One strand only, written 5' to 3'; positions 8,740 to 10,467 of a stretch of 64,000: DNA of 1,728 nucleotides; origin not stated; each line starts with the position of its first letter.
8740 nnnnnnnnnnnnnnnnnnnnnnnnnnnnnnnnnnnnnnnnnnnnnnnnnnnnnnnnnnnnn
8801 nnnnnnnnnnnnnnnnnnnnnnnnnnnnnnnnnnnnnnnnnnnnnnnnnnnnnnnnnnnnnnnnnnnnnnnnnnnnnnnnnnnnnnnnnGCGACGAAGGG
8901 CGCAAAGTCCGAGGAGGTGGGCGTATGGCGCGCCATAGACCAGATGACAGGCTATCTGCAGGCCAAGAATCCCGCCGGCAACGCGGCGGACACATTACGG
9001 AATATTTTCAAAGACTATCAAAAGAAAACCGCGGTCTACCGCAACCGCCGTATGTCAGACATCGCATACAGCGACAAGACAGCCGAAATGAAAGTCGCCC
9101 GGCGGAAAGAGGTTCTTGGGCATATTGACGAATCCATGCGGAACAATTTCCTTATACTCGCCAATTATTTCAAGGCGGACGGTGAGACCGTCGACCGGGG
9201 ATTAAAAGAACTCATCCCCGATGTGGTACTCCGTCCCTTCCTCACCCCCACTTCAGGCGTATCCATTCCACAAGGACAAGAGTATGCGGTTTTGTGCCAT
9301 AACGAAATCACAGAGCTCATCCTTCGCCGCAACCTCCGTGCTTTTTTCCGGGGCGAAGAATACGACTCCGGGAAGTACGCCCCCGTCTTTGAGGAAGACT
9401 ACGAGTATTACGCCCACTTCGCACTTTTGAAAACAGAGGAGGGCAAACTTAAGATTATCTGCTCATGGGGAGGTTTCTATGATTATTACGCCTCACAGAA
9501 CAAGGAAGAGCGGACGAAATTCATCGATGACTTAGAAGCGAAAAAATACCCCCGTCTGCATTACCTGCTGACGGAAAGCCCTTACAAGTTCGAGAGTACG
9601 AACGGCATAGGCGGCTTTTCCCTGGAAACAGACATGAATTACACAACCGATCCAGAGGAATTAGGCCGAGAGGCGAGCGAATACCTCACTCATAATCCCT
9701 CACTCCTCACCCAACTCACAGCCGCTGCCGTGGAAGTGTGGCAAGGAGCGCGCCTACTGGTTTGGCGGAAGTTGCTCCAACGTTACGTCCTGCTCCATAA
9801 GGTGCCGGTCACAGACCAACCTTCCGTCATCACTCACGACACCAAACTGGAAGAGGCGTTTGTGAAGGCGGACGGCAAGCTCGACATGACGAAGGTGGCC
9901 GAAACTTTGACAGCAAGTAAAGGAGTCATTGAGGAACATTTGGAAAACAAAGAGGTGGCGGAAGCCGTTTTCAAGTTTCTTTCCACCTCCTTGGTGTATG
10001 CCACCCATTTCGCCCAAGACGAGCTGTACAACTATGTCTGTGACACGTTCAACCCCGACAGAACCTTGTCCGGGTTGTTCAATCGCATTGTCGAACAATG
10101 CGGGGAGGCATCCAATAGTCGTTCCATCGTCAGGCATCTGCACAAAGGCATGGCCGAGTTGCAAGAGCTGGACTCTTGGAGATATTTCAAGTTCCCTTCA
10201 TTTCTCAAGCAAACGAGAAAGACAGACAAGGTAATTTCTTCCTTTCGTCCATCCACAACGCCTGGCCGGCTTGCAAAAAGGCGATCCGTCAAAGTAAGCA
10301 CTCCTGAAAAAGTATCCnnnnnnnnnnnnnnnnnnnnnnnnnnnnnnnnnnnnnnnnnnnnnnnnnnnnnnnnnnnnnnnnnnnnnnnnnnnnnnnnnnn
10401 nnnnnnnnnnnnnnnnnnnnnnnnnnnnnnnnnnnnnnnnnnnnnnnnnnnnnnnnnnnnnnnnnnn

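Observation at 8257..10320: Giant UpxY-like antiterminator: NusG-like N-terminus plus ~470-aa unknown C-terminal extension, with no UpxZ partner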

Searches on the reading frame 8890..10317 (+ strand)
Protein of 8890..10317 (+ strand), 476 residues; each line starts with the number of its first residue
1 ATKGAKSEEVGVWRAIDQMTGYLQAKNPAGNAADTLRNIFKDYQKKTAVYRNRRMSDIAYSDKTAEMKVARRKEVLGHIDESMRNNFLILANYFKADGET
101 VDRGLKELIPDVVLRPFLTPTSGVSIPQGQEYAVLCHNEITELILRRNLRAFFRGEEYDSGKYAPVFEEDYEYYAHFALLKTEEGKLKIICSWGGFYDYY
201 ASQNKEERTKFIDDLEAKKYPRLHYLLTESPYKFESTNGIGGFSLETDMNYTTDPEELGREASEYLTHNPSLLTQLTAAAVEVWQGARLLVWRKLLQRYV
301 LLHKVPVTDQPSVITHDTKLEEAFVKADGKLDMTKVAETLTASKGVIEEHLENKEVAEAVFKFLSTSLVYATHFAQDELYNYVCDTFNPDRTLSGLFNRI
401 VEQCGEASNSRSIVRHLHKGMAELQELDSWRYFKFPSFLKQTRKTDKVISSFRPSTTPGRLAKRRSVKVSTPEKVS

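Call 32: predict_structure(alignment_id=A2)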
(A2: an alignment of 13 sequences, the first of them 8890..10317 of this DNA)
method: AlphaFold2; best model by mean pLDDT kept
length: 476 residues; sequences in the alignment: 13
mean_pLDDT: 78.5   pTM: 0.58
mean pLDDT of the five models: 78.5, 78.4, 77.6, 76.0, 75.6
residues with pLDDT >= 90: 162; 70-90: 213; 50-70: 36; < 50: 65
segments of 3 or more residues with pLDDT < 50: 1-7, 155-169, 287-293, 300-311, 454-476
pLDDT, mean of each block of 10 residues (from residue 1): 40 81 89 91 84 89 91 90 86 73 83 84 80 90 85 49 39 87 95 85 90 82 90 92 94 94 89 85 56 50 38 76 84 92 96 91 95 82 87 95 77 81 78 79 73 47 31 32
secondary structure, 60 per line:
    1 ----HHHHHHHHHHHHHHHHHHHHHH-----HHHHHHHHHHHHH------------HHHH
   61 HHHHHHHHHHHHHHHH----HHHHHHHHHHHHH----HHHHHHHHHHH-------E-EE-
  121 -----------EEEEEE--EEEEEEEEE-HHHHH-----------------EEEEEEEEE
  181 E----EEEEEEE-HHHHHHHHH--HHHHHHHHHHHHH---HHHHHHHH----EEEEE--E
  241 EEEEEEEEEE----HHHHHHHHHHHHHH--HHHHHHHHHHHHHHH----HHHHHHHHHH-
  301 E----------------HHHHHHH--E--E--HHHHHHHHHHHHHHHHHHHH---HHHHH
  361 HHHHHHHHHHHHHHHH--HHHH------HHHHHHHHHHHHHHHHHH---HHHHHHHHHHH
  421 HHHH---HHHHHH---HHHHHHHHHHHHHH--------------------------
elements in order: H5-26 H32-44 H57-76 H81-93 H98-108 E132-137 E140-148 H150-154 E172-181 E186-192 H194-202 H205-217 H221-228 E233-237 E240-250 H255-268 H271-285 H290-299 H318-324 H333-352 H356-376 H379-382 H389-406 H410-424 H428-433 H437-450

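Call 37: fold_search(model_id=the predicted structure, library=pdb)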
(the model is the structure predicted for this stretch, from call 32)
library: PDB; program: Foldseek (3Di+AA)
matches with E <= 10: 354; with E <= 0.001: 0
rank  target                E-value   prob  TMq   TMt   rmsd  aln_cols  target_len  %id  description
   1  4j8f                  1.9e-01  0.12  0.10  0.09  18.2       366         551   13  Crystal structure of a fusion protein containing the NBD of Hsp70 and the middle domain of Hip (released 2013-07-03)
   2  5cwn                  2.7e-01  0.89  0.20  0.40  18.1       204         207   15  Crystal structure of de novo designed helical repeat protein DHR71 (released 2015-12-16)
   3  8fin_B                4.8e-01  0.69  0.17  0.38  19.9       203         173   14  Multi-state design of two-state switchable hinge proteins (released 2023-08-16)
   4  5cwl_B                4.8e-01  0.30  0.11  0.22  14.2       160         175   11  Crystal structure of de novo designed helical repeat protein DHR54 (released 2015-12-16)
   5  5cwl_A                5.9e-01  0.28  0.12  0.23  11.5       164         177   12  Crystal structure of de novo designed helical repeat protein DHR54 (released 2015-12-16)
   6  6e9t_A                8.1e-01  0.54  0.19  0.35  17.2       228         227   13  DHF58 filament (released 2018-11-21)
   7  5fzq_B                8.5e-01  0.35  0.08  0.33  12.9       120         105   15  Designed TPR Protein M4N (released 2016-10-12)
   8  9nc9_G                8.9e-01  0.12  0.13  0.09  20.6       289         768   14  Helical assembly of AVAST5 filament (released 2026-02-18)
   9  5lyn_A                1.1e+00  0.20  0.11  0.25  12.9       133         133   10  Structure of the Tpr Domain of Sgt2 in complex with yeast Ssa1 peptide fragment (released 2017-10-25)
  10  4y6w                  1.1e+00  0.09  0.11  0.19  17.9       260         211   10  Crystal structure of Podosopora anserina putative kinesin light chain nearly identical TPR-like repeats (released 2015-10-07)
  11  3euh_A                1.1e+00  0.06  0.08  0.11  24.0       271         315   13  Crystal Structure of the MukE-MukF Complex (released 2009-01-20)
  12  8hme_D                1.1e+00  0.04  0.07  0.04  20.5       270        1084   11  head module state 1 of Tetrahymena IFT-A (released 2023-06-14)
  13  5fzq_A                1.1e+00  0.16  0.10  0.25  11.0       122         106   12  Designed TPR Protein M4N (released 2016-10-12)
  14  8fbj                  1.2e+00  0.33  0.19  0.27  19.4       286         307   10  Improving the secretion of designed protein assemblies through negative design of cryptic transmembrane domains (released 2023-03-22)
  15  5lyp                  1.2e+00  0.20  0.10  0.24  13.3       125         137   10  Crystal structure of the Tpr Domain of Sgt2. (released 2017-10-25)
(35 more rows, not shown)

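Call 39: search_protein_representatives(alignment_id=A2)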
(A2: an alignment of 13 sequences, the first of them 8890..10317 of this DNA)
Query: 13 sequences, 450 profile positions. Proteins with E-value up to 0.001 (for the whole library): 151; up to 1e-10: 69; up to 1e-30: 40. The best 150 are listed.
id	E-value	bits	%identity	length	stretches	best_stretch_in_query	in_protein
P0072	2.8e-186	636.4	-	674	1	1-448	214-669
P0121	1.1e-185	634.4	-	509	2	69-449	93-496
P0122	6.2e-157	539.6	-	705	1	1-443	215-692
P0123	4.6e-121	421.4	-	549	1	1-310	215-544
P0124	8.5e-112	390.9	-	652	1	1-445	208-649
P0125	9.8e-111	387.4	-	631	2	71-442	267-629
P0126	2.6e-106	372.8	-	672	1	1-441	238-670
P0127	1.6e-104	366.9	-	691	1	1-445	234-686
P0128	4.5e-104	365.4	-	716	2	163-448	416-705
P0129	4.9e-101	355.4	-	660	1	2-445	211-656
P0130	2.5e-78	280.6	-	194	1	148-310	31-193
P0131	1.7e-76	274.5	-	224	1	237-442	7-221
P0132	1.5e-62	228.5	-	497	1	1-310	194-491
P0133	1.3e-59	218.9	-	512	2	1-156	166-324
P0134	3.9e-59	217.3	-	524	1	1-307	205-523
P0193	3.8e-10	55.8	-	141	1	314-441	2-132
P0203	8.4e-09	51.4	-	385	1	321-436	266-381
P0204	9.0e-09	51.3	-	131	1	314-439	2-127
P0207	1.8e-08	50.3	-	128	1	322-441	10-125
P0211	6.1e-08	48.5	-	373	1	327-442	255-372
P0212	6.5e-08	48.5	-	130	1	314-437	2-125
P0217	1.4e-07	47.4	-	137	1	316-445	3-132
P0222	5.4e-07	45.4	-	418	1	322-436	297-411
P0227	1.1e-06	44.4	-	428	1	312-438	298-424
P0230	1.9e-06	43.6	-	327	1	313-436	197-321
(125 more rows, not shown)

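Call 41: search_protein_families(library=pfam, proteins=[P0193, P0204, P0212, P0207, P0217, P0203, P0211, P0222, P0227, P0230], max_evalue=0.1)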
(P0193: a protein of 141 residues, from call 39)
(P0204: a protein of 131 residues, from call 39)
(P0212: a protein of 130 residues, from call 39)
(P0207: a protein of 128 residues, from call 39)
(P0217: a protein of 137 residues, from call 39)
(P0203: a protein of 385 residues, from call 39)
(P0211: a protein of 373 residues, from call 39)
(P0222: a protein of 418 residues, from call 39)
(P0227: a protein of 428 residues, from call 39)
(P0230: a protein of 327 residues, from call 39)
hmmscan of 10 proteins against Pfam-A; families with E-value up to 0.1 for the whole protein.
P0193 (141 aa): 1 family
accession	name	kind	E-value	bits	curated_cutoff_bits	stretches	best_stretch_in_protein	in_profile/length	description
PF22139.1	XPD_arch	-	0.0094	16.5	27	1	101-141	4-44/110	DNA repair helicase XPD, arch domain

P0204 (131 aa): 0 families

P0212 (130 aa): 0 families

P0207 (128 aa): 0 families

P0217 (137 aa): 2 families
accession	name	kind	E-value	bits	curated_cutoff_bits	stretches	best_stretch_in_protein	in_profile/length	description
PF11527.13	ARL2_Bind_BART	-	0.058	14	23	1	59-93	23-56/116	The ARF-like 2 binding protein BART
PF08785.16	Ku_PK_bind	-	0.079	13.6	25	0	19-72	13-68/120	Ku C terminal domain like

P0203 (385 aa): 2 families
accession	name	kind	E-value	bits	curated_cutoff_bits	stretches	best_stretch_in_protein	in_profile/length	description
PF10379.14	nec1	-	0.043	13.8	27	1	24-73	101-146/184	Virulence protein nec1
PF07544.18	Med9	-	0.082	13.4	26.9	0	165-198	17-46/80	RNA polymerase II transcription mediator complex subunit 9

P0211 (373 aa): 3 families
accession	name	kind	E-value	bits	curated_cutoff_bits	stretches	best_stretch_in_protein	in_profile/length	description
PF08785.16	Ku_PK_bind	-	0.036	14.7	25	0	273-317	25-69/120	Ku C terminal domain like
PF21017.2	PHA01746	-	0.072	13.3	24.4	1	129-201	9-79/132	PHA01746-like protein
PF22849.2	CATSPERE_Ig-like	-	0.081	13.5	28.3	0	280-321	43-84/111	CATSPERE Ig-like domain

P0222 (418 aa): 1 family
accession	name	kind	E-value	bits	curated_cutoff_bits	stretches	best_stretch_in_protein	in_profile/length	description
PF16417.11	CNOT1_TTP_bind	-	0.06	13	27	0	328-375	8-58/189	CCR4-NOT transcription complex subunit 1 TTP binding domain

P0227 (428 aa): 0 families

P0230 (327 aa): 0 families

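Call 43: find_encoding_contigs(protein=P0204, flank=6000, max_places=3)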
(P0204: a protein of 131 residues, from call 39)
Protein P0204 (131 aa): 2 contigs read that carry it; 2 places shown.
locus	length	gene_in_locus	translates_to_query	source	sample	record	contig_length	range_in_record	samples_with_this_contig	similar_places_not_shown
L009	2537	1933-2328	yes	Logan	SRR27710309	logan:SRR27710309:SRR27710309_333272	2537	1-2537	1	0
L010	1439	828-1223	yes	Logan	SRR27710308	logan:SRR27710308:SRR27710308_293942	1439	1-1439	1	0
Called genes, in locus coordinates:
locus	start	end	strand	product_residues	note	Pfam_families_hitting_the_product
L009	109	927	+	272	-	-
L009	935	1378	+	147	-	PF06603:UpxZ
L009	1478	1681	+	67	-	-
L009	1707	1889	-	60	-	-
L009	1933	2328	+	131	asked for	-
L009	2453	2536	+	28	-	?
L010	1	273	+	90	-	?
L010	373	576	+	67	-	-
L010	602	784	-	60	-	-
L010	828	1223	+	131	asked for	-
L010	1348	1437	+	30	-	?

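Call 44: find_encoding_contigs(protein=P0222, flank=6000, max_places=3)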
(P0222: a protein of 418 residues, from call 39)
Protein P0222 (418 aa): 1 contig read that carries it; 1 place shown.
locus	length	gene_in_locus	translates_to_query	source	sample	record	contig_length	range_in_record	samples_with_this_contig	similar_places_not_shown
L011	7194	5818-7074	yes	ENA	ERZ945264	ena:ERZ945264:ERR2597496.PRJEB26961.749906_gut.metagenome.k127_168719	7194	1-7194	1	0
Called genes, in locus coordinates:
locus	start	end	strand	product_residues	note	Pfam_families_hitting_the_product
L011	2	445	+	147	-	?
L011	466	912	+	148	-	PF19480:DUF6016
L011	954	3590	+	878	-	-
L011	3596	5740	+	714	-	PF00962:A_deaminase (faint)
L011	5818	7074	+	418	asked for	-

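Call 45: search_protein_families(library=ncbifam, proteins=[L009:109-927:+, L009:935-1378:+, L009:1478-1681:+, L009:1933-2328:+, L011:954-3590:+, L011:3596-5740:+], max_evalue=0.1)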
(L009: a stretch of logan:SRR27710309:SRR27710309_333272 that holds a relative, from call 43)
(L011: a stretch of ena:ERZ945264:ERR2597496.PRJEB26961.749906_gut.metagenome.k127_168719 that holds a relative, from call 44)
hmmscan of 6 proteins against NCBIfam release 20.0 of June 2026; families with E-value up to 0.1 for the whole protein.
L009:109-927:+ (272 aa): 2 families
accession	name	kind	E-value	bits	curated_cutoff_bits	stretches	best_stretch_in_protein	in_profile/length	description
NF033644.1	antiterm_UpxY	subfamily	5.5e-15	55.7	100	1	136-259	32-154/164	UpxY family transcription antiterminator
NF033641.1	antiterm_LoaP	exception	0.0022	18.2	125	1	105-246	6-140/166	antiterminator LoaP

L009:935-1378:+ (147 aa): 0 families

L009:1478-1681:+ (67 aa): 0 families

L009:1933-2328:+ (131 aa): 0 families

L011:954-3590:+ (878 aa): 1 family
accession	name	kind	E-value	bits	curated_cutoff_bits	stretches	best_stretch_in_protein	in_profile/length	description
NF041743.1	RdrA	equivalog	9.4e-34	116.9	600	1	17-304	10-286/742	antiviral RADAR system adenosine triphosphatase RdrA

L011:3596-5740:+ (714 aa): 7 families
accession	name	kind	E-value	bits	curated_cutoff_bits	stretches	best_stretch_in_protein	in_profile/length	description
NF041744.1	RdrB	equivalog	4.4e-31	108.2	800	2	259-568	289-647/850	antiviral RADAR system adenosine deaminase RdrB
NF006846.0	PRK09358.1-1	equivalog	2.3e-07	30.2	459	1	600-673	226-293/333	adenosine deaminase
TIGR01430.1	aden_deam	equivalog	5.7e-07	28.9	216.55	2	603-673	222-286/323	adenosine deaminase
NF006848.0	PRK09358.1-3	equivalog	0.00021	20.7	426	1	600-675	219-288/325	adenosine deaminase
NF006856.0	PRK09358.3-3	equivalog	0.00035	19.8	510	1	602-681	226-299/316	adenosine deaminase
NF006847.0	PRK09358.1-2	equivalog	0.00052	18.9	412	1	401-473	171-233/364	adenosine deaminase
NF006854.0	PRK09358.3-1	equivalog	0.0028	16.8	530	1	603-678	233-302/344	adenosine deaminase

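Call 62: find_homologous_proteins(query=L009:935-1375:+, max_evalue=0.001)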
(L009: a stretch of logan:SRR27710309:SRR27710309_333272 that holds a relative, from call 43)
Query L009:935-1375:+ (147 aa): 2 proteins with E <= 0.001 among 24 candidates.
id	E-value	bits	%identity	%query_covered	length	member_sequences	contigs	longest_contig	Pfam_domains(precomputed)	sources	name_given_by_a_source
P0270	6.1e-89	313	100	100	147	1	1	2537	PF06603.18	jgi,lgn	jgi:hypothetical protein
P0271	9.4e-33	131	48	99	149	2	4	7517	PF06603.18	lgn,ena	-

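Call 74: find_encoding_contigs(protein=P0193, flank=6000, max_places=3)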
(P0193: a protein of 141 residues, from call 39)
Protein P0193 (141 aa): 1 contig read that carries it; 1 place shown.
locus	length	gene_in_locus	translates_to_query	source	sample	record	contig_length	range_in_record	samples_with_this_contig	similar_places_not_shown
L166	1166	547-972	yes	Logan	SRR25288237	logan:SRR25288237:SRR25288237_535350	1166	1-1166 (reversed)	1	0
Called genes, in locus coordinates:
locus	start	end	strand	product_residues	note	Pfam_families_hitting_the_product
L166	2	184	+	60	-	?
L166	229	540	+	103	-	PF01381:HTH_3 (weak)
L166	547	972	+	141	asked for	-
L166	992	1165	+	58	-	?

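Call 75: find_encoding_contigs(protein=P0212, flank=6000, max_places=3)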
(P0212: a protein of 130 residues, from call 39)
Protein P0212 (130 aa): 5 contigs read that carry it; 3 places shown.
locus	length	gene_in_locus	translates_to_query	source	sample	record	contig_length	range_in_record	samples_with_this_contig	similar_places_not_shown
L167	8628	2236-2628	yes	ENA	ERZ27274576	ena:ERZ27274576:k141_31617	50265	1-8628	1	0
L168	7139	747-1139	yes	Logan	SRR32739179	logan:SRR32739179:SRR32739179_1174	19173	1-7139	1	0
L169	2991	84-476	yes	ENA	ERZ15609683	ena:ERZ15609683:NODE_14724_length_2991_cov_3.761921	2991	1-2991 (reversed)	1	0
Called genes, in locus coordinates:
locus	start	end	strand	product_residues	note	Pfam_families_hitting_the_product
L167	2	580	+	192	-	?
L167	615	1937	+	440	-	PF01210:NAD_Gly3P_dh_N (faint), PF03721:UDPG_MGDP_dh_N, PF00984:UDPG_MGDP_dh, PF03720:UDPG_MGDP_dh_C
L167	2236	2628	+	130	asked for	-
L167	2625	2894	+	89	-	-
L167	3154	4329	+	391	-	PF02350:Epimerase_2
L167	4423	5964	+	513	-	-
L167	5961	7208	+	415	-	PF04230:PS_pyruv_trans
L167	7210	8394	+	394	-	PF04422:FrhB_FdhB_N, PF04432:FrhB_FdhB_C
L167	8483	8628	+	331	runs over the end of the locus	PF13439:Glyco_transf_4, PF13579:Glyco_trans_4_4 (weak), PF20706:GT4-conflict, PF00534:Glycos_transf_1, PF13692:Glyco_trans_1_4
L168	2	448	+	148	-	?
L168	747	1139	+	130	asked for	-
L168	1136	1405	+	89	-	-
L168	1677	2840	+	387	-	PF02350:Epimerase_2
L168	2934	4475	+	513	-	-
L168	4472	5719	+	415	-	PF04230:PS_pyruv_trans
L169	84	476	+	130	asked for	-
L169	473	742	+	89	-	-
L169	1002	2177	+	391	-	PF02350:Epimerase_2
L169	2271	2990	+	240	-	?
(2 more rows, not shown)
